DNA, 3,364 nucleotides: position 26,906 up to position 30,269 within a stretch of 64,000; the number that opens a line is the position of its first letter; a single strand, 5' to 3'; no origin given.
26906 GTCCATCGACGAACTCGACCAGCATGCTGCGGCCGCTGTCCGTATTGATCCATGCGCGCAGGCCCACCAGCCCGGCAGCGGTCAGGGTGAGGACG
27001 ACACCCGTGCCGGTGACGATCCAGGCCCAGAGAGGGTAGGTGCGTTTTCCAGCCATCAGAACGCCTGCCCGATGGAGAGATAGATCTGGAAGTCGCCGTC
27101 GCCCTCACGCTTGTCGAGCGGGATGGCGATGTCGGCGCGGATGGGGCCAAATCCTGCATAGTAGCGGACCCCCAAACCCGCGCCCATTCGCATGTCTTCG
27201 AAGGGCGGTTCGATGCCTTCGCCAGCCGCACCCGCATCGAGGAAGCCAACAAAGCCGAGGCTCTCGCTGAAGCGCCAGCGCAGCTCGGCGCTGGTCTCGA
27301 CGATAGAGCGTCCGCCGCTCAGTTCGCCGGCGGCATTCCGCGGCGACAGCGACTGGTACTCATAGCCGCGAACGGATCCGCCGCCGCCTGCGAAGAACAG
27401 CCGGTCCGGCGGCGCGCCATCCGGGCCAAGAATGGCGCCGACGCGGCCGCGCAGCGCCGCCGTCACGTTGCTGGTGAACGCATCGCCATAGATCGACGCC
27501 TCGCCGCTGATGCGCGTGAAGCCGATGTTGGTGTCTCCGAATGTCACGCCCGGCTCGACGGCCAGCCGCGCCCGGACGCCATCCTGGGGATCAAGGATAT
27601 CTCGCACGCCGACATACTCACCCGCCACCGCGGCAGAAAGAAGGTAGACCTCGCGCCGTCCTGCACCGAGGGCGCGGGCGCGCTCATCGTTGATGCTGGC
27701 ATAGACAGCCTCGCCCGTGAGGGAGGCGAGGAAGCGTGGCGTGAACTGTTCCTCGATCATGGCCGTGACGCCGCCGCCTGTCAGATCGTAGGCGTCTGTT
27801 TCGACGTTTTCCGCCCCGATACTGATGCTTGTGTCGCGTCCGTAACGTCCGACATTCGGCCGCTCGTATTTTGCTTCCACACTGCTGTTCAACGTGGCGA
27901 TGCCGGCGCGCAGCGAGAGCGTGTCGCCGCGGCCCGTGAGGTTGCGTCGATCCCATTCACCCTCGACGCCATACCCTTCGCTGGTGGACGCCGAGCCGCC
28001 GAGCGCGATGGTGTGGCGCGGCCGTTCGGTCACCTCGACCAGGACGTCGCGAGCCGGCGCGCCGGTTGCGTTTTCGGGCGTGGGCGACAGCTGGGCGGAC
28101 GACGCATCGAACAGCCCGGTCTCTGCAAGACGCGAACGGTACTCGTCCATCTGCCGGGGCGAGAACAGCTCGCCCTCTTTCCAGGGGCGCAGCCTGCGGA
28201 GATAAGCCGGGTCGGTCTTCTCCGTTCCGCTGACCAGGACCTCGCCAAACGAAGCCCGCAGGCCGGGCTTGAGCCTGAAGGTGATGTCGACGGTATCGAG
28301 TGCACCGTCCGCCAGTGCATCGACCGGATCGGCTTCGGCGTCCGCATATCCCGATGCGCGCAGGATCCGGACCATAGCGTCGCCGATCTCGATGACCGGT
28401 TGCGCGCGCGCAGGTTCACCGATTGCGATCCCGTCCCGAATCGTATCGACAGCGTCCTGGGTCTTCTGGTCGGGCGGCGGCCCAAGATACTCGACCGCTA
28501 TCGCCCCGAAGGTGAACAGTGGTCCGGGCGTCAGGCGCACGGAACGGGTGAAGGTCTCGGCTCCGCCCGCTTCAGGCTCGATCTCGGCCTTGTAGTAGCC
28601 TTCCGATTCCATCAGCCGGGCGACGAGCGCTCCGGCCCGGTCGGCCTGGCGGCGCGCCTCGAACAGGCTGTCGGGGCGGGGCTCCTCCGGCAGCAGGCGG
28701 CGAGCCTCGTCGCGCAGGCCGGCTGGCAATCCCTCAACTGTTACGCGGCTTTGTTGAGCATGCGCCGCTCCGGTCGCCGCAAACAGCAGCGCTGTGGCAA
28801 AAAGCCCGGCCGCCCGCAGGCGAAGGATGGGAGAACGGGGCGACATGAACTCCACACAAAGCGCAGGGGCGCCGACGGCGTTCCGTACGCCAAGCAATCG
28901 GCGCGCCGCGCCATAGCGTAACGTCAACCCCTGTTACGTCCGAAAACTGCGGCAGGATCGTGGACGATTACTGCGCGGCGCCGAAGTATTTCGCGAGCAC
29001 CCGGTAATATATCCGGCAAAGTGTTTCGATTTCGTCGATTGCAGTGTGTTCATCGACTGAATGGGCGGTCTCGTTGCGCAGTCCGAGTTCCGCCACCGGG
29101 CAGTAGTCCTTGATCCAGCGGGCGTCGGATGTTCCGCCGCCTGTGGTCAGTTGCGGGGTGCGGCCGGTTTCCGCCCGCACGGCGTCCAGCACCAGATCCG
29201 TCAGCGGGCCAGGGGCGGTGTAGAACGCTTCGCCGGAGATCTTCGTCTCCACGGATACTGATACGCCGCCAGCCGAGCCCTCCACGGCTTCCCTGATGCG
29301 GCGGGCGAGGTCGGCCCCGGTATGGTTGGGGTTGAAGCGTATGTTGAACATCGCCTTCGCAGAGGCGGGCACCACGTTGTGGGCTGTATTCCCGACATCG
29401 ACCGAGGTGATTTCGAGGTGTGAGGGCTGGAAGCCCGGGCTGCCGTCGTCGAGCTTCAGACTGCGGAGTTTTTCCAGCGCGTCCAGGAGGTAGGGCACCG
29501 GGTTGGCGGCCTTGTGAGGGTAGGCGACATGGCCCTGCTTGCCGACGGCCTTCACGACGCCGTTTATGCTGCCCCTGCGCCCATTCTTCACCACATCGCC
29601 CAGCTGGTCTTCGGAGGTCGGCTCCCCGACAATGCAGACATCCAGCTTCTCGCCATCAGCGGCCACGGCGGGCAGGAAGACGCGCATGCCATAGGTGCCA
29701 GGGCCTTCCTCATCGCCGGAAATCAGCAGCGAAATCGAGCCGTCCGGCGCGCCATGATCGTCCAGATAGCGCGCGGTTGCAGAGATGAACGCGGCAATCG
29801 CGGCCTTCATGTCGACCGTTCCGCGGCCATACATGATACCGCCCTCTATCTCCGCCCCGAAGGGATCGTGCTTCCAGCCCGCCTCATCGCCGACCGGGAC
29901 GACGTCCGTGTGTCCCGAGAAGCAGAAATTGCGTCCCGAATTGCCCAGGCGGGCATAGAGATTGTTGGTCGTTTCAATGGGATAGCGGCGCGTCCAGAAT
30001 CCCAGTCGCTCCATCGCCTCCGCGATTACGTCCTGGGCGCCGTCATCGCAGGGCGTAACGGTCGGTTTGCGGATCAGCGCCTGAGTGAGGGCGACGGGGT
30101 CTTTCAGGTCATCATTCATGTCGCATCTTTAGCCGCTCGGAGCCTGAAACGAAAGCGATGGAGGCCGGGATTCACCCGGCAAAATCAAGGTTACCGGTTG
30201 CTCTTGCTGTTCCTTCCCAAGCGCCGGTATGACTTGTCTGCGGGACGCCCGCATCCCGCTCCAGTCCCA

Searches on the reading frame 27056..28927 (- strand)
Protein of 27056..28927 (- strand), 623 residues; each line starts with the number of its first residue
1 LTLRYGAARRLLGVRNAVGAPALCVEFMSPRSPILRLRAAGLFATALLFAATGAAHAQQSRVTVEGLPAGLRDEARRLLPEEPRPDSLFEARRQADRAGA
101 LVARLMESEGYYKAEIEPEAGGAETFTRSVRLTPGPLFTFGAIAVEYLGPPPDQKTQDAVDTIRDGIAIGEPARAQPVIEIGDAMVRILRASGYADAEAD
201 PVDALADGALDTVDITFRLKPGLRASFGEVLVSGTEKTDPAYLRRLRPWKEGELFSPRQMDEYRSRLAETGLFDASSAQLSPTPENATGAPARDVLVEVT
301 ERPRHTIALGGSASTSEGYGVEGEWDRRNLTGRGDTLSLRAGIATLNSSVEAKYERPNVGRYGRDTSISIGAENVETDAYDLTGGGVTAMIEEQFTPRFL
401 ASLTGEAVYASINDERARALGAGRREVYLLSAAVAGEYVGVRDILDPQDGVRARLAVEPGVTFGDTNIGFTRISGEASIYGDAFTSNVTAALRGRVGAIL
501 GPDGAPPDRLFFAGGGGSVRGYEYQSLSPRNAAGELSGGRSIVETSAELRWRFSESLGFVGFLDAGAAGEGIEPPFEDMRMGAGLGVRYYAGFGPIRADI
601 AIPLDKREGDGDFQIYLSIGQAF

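Call 75: search_protein_families(library=pfam, proteins=[window:27056-28927:-], max_evalue=0.001)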
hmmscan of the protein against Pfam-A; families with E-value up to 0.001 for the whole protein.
window:27056-28927:- (623 aa): 2 families
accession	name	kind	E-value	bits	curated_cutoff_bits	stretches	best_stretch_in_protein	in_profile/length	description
PF01103.29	Omp85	-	3.4e-48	165.3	24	1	329-623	1-325/325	Omp85 superfamily domain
PF07244.20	POTRA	-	2.3e-12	47.8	21.3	1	227-302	3-79/79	Surface antigen variable number repeat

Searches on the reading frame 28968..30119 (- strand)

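Call 75: search_protein_families(library=pfam, proteins=[window:28968-30119:-], max_evalue=0.001)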
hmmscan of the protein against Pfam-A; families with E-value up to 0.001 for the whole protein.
window:28968-30119:- (383 aa): 2 families
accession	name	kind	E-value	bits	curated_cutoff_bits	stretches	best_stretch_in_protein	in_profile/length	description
PF01546.33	Peptidase_M20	-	1e-39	137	24.6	1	66-376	1-205/206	Peptidase family M20/M25/M40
PF07687.19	M20_dimer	-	7.5e-23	81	21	1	179-280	1-100/107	Peptidase dimerisation domain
